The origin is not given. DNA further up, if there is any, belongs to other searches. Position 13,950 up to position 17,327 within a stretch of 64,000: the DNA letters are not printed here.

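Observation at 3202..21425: Six copies of a 36-bp ECF-type promoter motif define a small putative regulon including a STAS-domain gene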

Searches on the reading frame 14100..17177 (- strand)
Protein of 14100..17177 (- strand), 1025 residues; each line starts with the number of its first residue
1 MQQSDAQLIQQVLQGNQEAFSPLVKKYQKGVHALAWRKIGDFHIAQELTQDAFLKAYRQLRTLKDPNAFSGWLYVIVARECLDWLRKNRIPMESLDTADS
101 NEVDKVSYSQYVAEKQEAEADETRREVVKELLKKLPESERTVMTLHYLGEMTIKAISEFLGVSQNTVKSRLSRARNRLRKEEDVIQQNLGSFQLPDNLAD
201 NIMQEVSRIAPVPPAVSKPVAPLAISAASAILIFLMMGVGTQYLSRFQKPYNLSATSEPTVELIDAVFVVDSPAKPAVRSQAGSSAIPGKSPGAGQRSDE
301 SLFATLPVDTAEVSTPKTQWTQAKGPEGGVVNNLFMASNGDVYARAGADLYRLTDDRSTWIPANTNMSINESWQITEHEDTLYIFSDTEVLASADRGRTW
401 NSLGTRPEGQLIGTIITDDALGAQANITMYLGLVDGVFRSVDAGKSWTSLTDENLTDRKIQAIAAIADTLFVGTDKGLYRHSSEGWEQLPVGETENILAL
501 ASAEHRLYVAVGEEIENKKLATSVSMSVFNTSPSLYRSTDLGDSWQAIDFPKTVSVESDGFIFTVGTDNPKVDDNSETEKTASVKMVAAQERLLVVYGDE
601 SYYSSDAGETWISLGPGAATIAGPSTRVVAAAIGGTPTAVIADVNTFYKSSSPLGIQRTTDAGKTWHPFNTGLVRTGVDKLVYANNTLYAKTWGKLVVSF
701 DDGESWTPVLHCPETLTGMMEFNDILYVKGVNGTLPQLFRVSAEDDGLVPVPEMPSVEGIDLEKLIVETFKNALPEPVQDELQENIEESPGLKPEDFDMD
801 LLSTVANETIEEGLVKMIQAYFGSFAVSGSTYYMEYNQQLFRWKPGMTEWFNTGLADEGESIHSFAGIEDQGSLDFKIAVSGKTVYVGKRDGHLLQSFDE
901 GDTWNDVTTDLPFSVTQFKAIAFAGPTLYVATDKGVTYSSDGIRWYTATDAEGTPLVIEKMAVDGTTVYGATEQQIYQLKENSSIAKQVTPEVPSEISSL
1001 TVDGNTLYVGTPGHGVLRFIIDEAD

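Call 7: search_protein_families(library=pfam, proteins=[window:14100-17177:-], max_evalue=0.01)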
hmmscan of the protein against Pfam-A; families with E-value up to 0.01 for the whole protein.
window:14100-17177:- (1025 aa): 9 families
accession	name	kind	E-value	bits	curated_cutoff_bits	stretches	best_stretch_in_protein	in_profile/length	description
PF08281.18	Sigma70_r4_2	-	5.5e-16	58.4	25.7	1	127-178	3-54/54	Sigma-70, region 4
PF04542.20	Sigma70_r2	-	4.5e-15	55.6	24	1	23-89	1-69/71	Sigma-70 region 2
PF04545.22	Sigma70_r4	-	2.6e-13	49.7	24.1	1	131-180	1-50/50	Sigma-70, region 4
PF15902.12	Sortilin-Vps10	-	1.8e-11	43.9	33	0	389-457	2-67/446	Sortilin, neurotensin receptor 3,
PF02012.26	BNR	-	2.8e-09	36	27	0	657-668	1-12/12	BNR/Asp-box repeat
PF19755.4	DUF6242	-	7.1e-09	36.3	29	0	879-945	148-217/217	Domain of unknown function (DUF6242)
PF07638.17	Sigma70_ECF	-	4.3e-07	30.4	21.1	1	6-183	5-184/185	ECF sigma factor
PF13542.12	HTH_Tnp_ISL3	-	0.0011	18.8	27.4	1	146-173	22-49/51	Helix-turn-helix domain of transposase family ISL3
PF00196.25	GerE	-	0.0035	17.4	23.5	1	137-179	5-46/57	Bacterial regulatory proteins, luxR family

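Call 9: find_encoding_contigs(protein=window:14100-17177:-, flank=10000, max_places=6)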
Protein window:14100-17177:- (1025 aa): no gene with exactly this product is on record in the collection.

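Call 10: find_homologous_proteins(query=window:14100-17177:-)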
Query window:14100-17177:- (1025 aa): 6965 proteins with E <= 0.001 among 8000 candidates; the best 120 are listed.
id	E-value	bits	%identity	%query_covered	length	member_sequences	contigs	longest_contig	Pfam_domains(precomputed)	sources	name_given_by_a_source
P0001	0.0e+0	2112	93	100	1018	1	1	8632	PF25852.1,PF07638.18,PF04545.23,PF04542.21,PF08281.19,PF15902.13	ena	-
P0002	0.0e+0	2110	91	100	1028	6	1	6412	PF25852.1,PF07638.18,PF04545.23,PF04542.21,PF08281.19,PF02012.27,PF15902.13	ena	-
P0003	0.0e+0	2072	91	100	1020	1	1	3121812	PF25852.1,PF07638.18,PF04545.23,PF04542.21,PF08281.19,PF02012.27,PF15902.13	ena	-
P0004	0.0e+0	2064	91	100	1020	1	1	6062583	PF25852.1,PF07638.18,PF04545.23,PF04542.21,PF08281.19,PF02012.27,PF15902.13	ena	-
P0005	0.0e+0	2049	90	100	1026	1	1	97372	PF25852.1,PF07638.18,PF04545.23,PF04542.21,PF08281.19,PF02012.27,PF15902.13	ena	-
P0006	0.0e+0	2031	89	100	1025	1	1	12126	PF25852.1,PF07638.18,PF04545.23,PF04542.21,PF08281.19,PF02012.27,PF15902.13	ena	-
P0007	0.0e+0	2029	89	100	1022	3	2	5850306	PF25852.1,PF07638.18,PF04545.23,PF04542.21,PF08281.19,PF02012.27,PF15902.13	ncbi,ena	-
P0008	0.0e+0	1991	88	100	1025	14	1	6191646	PF25852.1,PF07638.18,PF04545.23,PF04542.21,PF08281.19,PF15902.13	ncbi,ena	-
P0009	0.0e+0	1959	86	100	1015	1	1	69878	PF25852.1,PF07638.18,PF04545.23,PF04542.21,PF08281.19,PF02012.27,PF15902.13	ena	-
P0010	0.0e+0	1951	85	100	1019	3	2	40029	PF25852.1,PF07638.18,PF04545.23,PF04542.21,PF08281.19,PF02012.27,PF15902.13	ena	-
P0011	0.0e+0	1950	85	100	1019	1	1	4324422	PF25852.1,PF07638.18,PF04545.23,PF04542.21,PF08281.19,PF02012.27,PF15902.13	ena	-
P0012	0.0e+0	1948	95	89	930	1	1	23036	PF07638.18,PF04545.23,PF04542.21,PF08281.19,PF02012.27,PF15902.13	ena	-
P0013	0.0e+0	1939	84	100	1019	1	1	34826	PF25852.1,PF07638.18,PF04545.23,PF04542.21,PF08281.19,PF02012.27,PF15902.13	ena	-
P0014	0.0e+0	1936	85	100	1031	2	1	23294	PF25852.1,PF07638.18,PF04545.23,PF04542.21,PF08281.19,PF02012.27,PF15902.13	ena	-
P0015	0.0e+0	1932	84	100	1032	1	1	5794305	PF25852.1,PF07638.18,PF04545.23,PF04542.21,PF08281.19,PF02012.27,PF15902.13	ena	-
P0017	0.0e+0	1916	84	100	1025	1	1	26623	PF25852.1,PF07638.18,PF04545.23,PF04542.21,PF08281.19,PF02012.27,PF15902.13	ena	-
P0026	0.0e+0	1812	79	100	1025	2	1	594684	PF25852.1,PF04545.23,PF04542.21,PF08281.19,PF02012.27,PF15902.13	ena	-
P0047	0.0e+0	1707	76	100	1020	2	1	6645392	PF25852.1,PF07638.18,PF04545.23,PF04542.21,PF08281.19,PF02012.27,PF15902.13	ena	-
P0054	0.0e+0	1695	75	100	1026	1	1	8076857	PF25852.1,PF07638.18,PF14870.13,PF04545.23,PF04542.21,PF08281.19,PF02012.27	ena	-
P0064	0.0e+0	1681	75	100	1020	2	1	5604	PF25852.1,PF07638.18,PF04545.23,PF04542.21,PF08281.19,PF02012.27,PF15902.13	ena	-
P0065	0.0e+0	1678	74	100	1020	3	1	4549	PF25852.1,PF07638.18,PF04545.23,PF04542.21,PF08281.19,PF02012.27,PF15902.13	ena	-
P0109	0.0e+0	1393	62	100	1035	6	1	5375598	PF25852.1,PF04545.23,PF04542.21,PF08281.19,PF02012.27,PF15902.13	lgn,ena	-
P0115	0.0e+0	1375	62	100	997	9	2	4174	PF25852.1,PF07638.18,PF14870.13,PF04545.23,PF04542.21,PF08281.19,PF02012.27,PF15902.13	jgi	jgi:RNA polymerase sigma factor (sigma-70 family)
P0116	0.0e+0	1371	61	100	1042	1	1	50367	PF25852.1,PF04545.23,PF04542.21,PF08281.19,PF02012.27,PF15902.13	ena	-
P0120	0.0e+0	1366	60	100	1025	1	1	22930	PF25852.1,PF07638.18,PF04545.23,PF04542.21,PF08281.19,PF02012.27,PF15902.13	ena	-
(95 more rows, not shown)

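Call 12: find_encoding_contigs(protein=P0004, flank=10000, max_places=2)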
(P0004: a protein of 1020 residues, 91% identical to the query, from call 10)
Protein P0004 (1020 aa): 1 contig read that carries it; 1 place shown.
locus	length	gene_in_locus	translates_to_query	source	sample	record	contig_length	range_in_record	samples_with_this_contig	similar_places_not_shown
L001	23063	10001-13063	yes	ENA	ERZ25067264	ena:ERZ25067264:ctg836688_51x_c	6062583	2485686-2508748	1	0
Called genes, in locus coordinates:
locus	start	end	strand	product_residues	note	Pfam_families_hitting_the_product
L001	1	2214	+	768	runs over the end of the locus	PF13567:DUF4131, PF03772:Competence, PF00753:Lactamase_B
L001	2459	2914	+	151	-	-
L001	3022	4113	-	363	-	PF08240:ADH_N, PF16912:Glu_dehyd_C, PF00107:ADH_zinc_N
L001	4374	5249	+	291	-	PF00696:AA_kinase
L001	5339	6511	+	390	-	-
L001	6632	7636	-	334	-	PF01408:GFO_IDH_MocA, PF22725:GFO_IDH_MocA_C3, PF02894:GFO_IDH_MocA_C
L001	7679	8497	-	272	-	PF05721:PhyH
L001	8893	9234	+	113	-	PF01740:STAS, PF13466:STAS_2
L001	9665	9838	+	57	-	-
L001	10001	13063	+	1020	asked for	PF04542:Sigma70_r2, PF07638:Sigma70_ECF (weak), PF08281:Sigma70_r4_2, PF04545:Sigma70_r4, PF02012:BNR (faint), PF15902:Sortilin-Vps10 (faint), PF25852:DUF6242_C (weak)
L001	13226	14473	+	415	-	-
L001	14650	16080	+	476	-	PF12679:ABC2_membrane_2, PF12698:ABC2_membrane_3 (weak)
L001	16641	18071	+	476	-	PF12679:ABC2_membrane_2, PF12698:ABC2_membrane_3, PF10920:DUF2705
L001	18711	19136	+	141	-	PF13340:DUF4096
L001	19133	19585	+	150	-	PF01609:DDE_Tnp_1, PF13586:DDE_Tnp_1_2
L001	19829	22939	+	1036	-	PF04542:Sigma70_r2, PF08281:Sigma70_r4_2, PF04545:Sigma70_r4, PF14870:PSII_BNR (faint), PF25852:DUF6242_C (faint), PF15902:Sortilin-Vps10 (faint), PF02012:BNR (faint)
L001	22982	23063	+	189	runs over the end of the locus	-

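Call 13: find_encoding_contigs(protein=P0054, flank=10000, max_places=2)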
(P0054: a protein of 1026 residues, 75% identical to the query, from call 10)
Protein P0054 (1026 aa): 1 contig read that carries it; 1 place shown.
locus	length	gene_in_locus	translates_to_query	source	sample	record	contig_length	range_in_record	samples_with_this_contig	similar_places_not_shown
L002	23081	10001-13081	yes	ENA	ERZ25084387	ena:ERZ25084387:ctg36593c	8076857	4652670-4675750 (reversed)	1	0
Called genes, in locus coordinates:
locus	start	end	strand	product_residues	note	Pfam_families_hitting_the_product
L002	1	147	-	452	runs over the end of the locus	PF13527:Acetyltransf_9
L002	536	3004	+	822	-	PF13567:DUF4131, PF03772:Competence, PF00753:Lactamase_B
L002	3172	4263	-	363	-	PF08240:ADH_N, PF16912:Glu_dehyd_C, PF00107:ADH_zinc_N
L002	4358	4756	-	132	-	-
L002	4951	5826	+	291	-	PF00696:AA_kinase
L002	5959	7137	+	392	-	-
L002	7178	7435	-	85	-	-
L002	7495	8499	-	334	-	PF01408:GFO_IDH_MocA, PF22725:GFO_IDH_MocA_C3, PF02894:GFO_IDH_MocA_C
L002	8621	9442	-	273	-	PF05721:PhyH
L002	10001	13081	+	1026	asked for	PF04542:Sigma70_r2, PF07638:Sigma70_ECF (weak), PF04545:Sigma70_r4, PF08281:Sigma70_r4_2, PF14870:PSII_BNR (faint), PF02012:BNR (faint), PF25852:DUF6242_C (weak)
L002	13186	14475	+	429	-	-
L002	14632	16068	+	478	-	PF12679:ABC2_membrane_2, PF12698:ABC2_membrane_3, PF10920:DUF2705 (weak)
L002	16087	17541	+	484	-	PF12679:ABC2_membrane_2, PF12698:ABC2_membrane_3, PF10920:DUF2705 (weak)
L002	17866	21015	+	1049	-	PF04542:Sigma70_r2, PF04545:Sigma70_r4, PF08281:Sigma70_r4_2, PF14870:PSII_BNR (faint), PF15902:Sortilin-Vps10 (faint), PF25852:DUF6242_C (weak)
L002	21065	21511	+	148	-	-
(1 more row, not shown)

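Call 14: find_encoding_contigs(protein=P0109, flank=10000, max_places=2)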
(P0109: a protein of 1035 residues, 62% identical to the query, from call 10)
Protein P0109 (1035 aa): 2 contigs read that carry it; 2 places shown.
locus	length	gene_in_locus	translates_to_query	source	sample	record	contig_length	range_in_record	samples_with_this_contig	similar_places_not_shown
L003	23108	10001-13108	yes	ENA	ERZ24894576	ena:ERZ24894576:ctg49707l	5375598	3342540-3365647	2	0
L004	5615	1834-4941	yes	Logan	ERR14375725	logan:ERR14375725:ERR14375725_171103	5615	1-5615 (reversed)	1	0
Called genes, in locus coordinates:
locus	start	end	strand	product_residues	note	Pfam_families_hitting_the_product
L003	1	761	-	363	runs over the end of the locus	PF08240:ADH_N, PF16912:Glu_dehyd_C, PF00107:ADH_zinc_N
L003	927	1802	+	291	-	PF00696:AA_kinase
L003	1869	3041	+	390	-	-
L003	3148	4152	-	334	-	PF01408:GFO_IDH_MocA, PF22725:GFO_IDH_MocA_C3, PF02894:GFO_IDH_MocA_C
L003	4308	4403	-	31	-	-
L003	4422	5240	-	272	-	PF05721:PhyH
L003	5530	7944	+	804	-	PF13620:CarboxypepD_reg, PF13715:CarbopepD_reg_2, PF07715:Plug (faint), PF00593:TonB_dep_Rec_b-barrel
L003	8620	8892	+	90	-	-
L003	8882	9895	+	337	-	PF00930:DPPIV_N (faint), PF26550:Tricorn_2nd, PF26549:Tricorn_N, PF07676:PD40 (weak)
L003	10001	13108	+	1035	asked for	PF04542:Sigma70_r2, PF08281:Sigma70_r4_2, PF04545:Sigma70_r4, PF25852:DUF6242_C (weak), PF15902:Sortilin-Vps10 (faint), PF02012:BNR (faint), PF25852:DUF6242_C (weak)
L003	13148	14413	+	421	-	-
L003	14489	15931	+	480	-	PF12679:ABC2_membrane_2, PF12698:ABC2_membrane_3, PF10920:DUF2705 (weak)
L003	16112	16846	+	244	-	PF00005:ABC_tran, PF13304:AAA_21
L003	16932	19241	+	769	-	PF10633:NPCBM_assoc (weak)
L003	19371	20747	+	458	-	PF02321:OEP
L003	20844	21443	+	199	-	PF07638:Sigma70_ECF, PF12645:HTH_16 (weak), PF04542:Sigma70_r2, PF08281:Sigma70_r4_2, PF04545:Sigma70_r4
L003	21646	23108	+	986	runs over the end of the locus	PF04542:Sigma70_r2, PF04545:Sigma70_r4, PF08281:Sigma70_r4_2, PF15902:Sortilin-Vps10 (faint), PF25852:DUF6242_C (weak)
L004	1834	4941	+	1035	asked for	PF04542:Sigma70_r2, PF08281:Sigma70_r4_2, PF04545:Sigma70_r4, PF25852:DUF6242_C (weak), PF15902:Sortilin-Vps10 (faint), PF02012:BNR (faint), PF25852:DUF6242_C (weak)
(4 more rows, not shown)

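Call 22: search_protein_families(library=ncbifam, proteins=[window:14100-17177:-], max_evalue=0.001)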
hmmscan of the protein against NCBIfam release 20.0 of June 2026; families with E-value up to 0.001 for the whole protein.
window:14100-17177:- (1025 aa): 99 families (the best 25 are shown)
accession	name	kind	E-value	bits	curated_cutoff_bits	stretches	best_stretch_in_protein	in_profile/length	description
NF007223.0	PRK09641.1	equivalog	1.9e-34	119.2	209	1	1-181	1-183/187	RNA polymerase sigma factor SigW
TIGR02948.1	SigW_bacill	equivalog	5.2e-30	104.9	243.1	1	1-181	1-183/187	RNA polymerase sigma factor SigW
NF007225.0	PRK09643.1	equivalog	7.4e-29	100.9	190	1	2-182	11-182/204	RNA polymerase sigma factor SigM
NF008888.0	PRK11922.1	equivalog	9.5e-29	100.7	204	1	2-206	14-222/231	RNA polymerase sigma factor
TIGR02937.1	sigma70-ECF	superfamily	1.4e-28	99.6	42.9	1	18-181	1-164/165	sigma-70 family RNA polymerase sigma factor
NF045728.1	glycosyl_F510_1955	equivalog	4.1e-28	98.3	175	3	865-1003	84-226/246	F510_1955 family glycosylhydrolase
NF009166.1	PRK12513.1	equivalog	4.2e-28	98.4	206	1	2-181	6-185/193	RNA polymerase sigma factor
TIGR02985.1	Sig70_bacteroi1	subfamily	5.5e-27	95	126.4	1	18-181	1-161/162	RNA polymerase sigma-70 factor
NF009171.0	PRK12518.1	equivalog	7.6e-27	94.4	208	1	2-180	11-182/191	RNA polymerase sigma factor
NF004113.0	PRK05602.1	equivalog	5.3e-26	91.5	208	1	2-181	29-200/211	RNA polymerase sigma factor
TIGR02939.1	RpoE_Sigma70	equivalog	4.9e-25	88.7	236.15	1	2-180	4-184/190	RNA polymerase sigma factor RpoE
NF006930.0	PRK09415.1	subfamily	1.1e-24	87.2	198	1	16-180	14-173/179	RNA polymerase factor sigma C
NF007216.0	PRK09638.1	equivalog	1.5e-24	86.7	194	1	2-182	2-174/180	RNA polymerase sigma factor SigY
TIGR02954.1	Sig70_famx3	hypoth_equivalog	1.5e-24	86.6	188.5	1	5-181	3-166/170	RNA polymerase sigma-70 factor, TIGR02954 family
TIGR02983.1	SigE-fam_strep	subfamily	2.1e-24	86.2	141.55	1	15-182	3-158/162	SigE family RNA polymerase sigma factor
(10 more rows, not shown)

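Call 42: find_encoding_contigs(protein=P0116, flank=10000, max_places=1)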
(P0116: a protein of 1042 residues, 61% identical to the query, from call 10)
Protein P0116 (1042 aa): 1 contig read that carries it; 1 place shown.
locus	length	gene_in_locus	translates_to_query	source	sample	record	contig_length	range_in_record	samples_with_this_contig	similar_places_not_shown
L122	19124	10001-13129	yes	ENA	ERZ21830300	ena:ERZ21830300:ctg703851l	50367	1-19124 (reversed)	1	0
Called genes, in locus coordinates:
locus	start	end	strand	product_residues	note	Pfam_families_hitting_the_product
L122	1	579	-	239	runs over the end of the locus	-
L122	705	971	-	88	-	-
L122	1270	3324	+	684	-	PF13567:DUF4131, PF03772:Competence, PF00753:Lactamase_B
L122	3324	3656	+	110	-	-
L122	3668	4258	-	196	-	PF16912:Glu_dehyd_C, PF00107:ADH_zinc_N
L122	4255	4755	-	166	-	PF08240:ADH_N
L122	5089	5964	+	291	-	PF00696:AA_kinase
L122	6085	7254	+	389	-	-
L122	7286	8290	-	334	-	PF01408:GFO_IDH_MocA, PF22725:GFO_IDH_MocA_C3, PF02894:GFO_IDH_MocA_C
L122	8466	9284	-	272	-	PF05721:PhyH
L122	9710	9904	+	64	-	-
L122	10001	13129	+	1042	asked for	PF04542:Sigma70_r2, PF04545:Sigma70_r4, PF08281:Sigma70_r4_2, PF15902:Sortilin-Vps10 (faint), PF02012:BNR (faint), PF25852:DUF6242_C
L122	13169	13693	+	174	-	-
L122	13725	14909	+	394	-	PF12679:ABC2_membrane_2, PF12698:ABC2_membrane_3, PF10920:DUF2705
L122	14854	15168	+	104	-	-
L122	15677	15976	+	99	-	PF04542:Sigma70_r2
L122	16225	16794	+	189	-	-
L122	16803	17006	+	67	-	-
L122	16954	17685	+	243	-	PF15902:Sortilin-Vps10 (faint)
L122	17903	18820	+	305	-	PF25852:DUF6242_C (weak)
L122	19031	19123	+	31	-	?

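Call 43: find_encoding_contigs(protein=P0120, flank=10000, max_places=1)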
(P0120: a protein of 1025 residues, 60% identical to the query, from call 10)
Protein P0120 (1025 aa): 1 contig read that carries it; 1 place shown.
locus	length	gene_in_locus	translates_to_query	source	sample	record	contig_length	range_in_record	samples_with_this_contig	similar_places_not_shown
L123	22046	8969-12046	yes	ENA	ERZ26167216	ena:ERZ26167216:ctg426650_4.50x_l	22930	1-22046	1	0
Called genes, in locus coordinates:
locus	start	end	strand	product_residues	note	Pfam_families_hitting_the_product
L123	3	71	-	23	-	?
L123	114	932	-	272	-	PF05721:PhyH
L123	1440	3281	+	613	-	PF00005:ABC_tran, PF13304:AAA_21 (faint)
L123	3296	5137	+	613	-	PF13304:AAA_21 (faint), PF00005:ABC_tran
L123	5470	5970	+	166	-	PF00903:Glyoxalase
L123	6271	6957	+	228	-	PF12796:Ank_2, PF13637:Ank_4 (weak), PF13857:Ank_5 (faint), PF24521:Ank_KRIT1 (faint), PF12796:Ank_2, PF00023:Ank, PF13606:Ank_3 (weak), PF13637:Ank_4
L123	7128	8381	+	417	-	PF12704:MacB_PCD, PF02687:FtsX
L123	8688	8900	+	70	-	-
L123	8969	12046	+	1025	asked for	PF04542:Sigma70_r2, PF07638:Sigma70_ECF (faint), PF08281:Sigma70_r4_2, PF04545:Sigma70_r4, PF25852:DUF6242_C (weak), PF02012:BNR (faint), PF15902:Sortilin-Vps10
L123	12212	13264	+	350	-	-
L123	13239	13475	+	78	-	-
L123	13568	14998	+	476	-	PF12679:ABC2_membrane_2, PF12698:ABC2_membrane_3, PF10920:DUF2705 (weak)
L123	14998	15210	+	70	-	-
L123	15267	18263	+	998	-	PF04542:Sigma70_r2, PF08281:Sigma70_r4_2, PF04545:Sigma70_r4, PF14870:PSII_BNR (faint), PF15902:Sortilin-Vps10 (faint), PF02012:BNR (faint), PF25852:DUF6242_C (faint)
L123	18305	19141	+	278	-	-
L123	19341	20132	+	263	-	PF13385:Laminin_G_3 (faint)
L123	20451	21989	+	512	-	-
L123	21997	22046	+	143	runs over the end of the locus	PF01103:Omp85 (faint)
